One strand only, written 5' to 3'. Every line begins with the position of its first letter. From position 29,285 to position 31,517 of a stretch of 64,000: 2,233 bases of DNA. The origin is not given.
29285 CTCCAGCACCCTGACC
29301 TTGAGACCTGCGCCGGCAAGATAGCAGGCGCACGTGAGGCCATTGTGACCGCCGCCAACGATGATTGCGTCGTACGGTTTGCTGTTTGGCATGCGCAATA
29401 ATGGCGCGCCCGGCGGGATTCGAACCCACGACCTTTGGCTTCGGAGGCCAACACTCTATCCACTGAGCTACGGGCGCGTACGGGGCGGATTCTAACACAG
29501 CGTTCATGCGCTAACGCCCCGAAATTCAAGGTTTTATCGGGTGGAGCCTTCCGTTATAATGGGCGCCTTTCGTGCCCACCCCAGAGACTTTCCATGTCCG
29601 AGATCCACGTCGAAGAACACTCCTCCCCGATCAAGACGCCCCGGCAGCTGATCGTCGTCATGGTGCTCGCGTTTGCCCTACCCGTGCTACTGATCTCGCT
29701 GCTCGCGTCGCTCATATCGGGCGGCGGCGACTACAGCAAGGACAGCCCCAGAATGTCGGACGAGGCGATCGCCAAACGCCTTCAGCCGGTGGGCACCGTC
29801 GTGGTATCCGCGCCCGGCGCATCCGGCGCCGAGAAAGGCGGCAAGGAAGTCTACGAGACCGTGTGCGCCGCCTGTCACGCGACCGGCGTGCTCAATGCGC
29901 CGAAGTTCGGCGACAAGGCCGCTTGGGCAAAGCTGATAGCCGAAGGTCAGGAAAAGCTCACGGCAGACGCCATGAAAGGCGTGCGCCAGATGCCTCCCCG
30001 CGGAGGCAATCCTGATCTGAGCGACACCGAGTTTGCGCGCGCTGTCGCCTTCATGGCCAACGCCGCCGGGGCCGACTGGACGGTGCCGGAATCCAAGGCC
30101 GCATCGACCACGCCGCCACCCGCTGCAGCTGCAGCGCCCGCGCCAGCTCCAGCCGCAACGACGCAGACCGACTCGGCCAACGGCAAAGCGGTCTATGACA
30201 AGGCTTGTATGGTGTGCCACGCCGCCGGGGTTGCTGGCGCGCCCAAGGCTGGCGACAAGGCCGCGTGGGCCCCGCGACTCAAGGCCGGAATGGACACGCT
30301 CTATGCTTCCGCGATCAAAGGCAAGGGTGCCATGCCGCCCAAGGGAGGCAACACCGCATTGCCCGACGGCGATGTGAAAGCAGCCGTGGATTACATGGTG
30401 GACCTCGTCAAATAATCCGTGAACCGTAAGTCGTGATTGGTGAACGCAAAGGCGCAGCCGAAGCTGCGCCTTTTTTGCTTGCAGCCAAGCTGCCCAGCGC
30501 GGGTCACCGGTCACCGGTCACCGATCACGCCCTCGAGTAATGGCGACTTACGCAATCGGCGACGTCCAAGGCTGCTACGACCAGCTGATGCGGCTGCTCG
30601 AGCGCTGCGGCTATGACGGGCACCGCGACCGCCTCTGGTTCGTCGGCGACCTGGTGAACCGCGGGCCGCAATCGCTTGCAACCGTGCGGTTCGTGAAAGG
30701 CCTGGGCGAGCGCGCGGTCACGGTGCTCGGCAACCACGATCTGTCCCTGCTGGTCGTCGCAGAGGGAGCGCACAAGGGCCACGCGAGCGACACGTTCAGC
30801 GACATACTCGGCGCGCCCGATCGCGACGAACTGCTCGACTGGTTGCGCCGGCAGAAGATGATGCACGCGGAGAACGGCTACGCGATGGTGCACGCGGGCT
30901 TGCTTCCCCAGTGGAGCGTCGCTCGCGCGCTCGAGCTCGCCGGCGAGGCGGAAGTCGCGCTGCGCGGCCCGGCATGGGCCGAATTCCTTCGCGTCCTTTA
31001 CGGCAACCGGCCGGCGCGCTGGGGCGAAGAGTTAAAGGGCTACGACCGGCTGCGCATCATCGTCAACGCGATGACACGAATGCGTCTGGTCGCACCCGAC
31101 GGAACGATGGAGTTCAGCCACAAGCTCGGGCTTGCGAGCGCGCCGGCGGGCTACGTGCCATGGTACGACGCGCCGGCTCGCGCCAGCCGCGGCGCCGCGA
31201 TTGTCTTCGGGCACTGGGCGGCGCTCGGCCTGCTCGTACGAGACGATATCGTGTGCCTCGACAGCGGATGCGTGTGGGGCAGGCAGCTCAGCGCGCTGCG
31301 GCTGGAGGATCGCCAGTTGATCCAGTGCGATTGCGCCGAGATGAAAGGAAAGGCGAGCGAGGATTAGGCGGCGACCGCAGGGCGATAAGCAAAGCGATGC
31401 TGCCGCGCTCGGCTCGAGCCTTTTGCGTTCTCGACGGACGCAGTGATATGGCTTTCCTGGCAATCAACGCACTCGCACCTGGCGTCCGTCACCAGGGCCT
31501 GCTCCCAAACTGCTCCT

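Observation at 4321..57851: Intergenic spacers carry paired, mutually complementary short tandem-repeat arrays (mostly 7-bp period)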

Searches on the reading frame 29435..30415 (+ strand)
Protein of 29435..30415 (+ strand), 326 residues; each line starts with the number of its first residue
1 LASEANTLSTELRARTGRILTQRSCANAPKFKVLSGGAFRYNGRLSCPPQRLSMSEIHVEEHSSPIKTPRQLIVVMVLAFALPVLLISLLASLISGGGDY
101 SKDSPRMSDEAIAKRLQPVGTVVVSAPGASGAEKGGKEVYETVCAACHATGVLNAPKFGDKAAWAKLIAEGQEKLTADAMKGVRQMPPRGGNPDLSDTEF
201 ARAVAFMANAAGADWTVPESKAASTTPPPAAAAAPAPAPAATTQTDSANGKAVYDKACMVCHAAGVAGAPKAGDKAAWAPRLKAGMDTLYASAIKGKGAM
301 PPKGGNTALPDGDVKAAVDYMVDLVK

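Call 48: search_protein_families(library=ncbifam, proteins=[window:29435-30415:+], max_evalue=0.00001)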
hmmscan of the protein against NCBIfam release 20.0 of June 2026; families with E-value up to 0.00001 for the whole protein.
window:29435-30415:+ (326 aa): 3 families
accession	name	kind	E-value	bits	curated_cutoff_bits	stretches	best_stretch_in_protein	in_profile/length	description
NF045930.1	Cytc6PetJCyano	equivalog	7.3e-12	45.2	135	0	122-215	17-110/110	cytochrome c6 PetJ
NF050122.1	bc1_QcrC_actin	exception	3.2e-06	26.6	200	0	132-322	40-209/253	cytochrome bc1 complex diheme cytochrome c subunit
TIGR03045.1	PS_II_C550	equivalog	7.8e-06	25.7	177.75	0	133-153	51-71/159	photosystem II cytochrome c-550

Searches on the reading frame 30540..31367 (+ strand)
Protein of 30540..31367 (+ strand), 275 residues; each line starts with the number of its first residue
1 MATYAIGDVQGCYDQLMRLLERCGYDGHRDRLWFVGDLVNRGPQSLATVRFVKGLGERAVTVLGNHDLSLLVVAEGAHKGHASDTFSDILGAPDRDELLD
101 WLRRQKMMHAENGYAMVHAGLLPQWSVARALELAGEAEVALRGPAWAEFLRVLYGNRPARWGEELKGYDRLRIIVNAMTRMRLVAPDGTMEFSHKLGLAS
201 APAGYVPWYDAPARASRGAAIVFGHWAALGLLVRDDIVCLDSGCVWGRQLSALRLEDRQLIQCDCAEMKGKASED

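Call 48: search_protein_families(library=ncbifam, proteins=[window:30540-31367:+], max_evalue=0.00001)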
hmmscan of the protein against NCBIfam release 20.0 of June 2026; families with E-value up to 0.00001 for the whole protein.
window:30540-31367:+ (275 aa): 6 families
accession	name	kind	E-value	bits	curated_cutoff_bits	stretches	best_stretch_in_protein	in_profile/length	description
NF001204.0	PRK00166.1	equivalog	2e-110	368.5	176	1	1-269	1-272/276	symmetrical bis(5'-nucleosyl)-tetraphosphatase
TIGR00668.1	apaH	equivalog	3.7e-80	269.4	222.85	1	1-263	1-266/279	bis(5'-nucleosyl)-tetraphosphatase (symmetrical) ApaH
TIGR04075.1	bacter_Pnkp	equivalog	2.6e-17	62.3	750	1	6-76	185-271/851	polynucleotide kinase-phosphatase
NF010148.0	PRK13625.1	equivalog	2.4e-13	50.2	340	1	3-67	3-77/245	bis(5'-nucleosyl)-tetraphosphatase PrpE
NF008516.0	PRK11439.1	equivalog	9.2e-12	45.4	326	1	4-68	20-82/218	protein-serine/threonine phosphatase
NF007425.0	PRK09968.1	equivalog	6.6e-06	25.9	332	1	4-69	18-81/218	protein-serine/threonine phosphatase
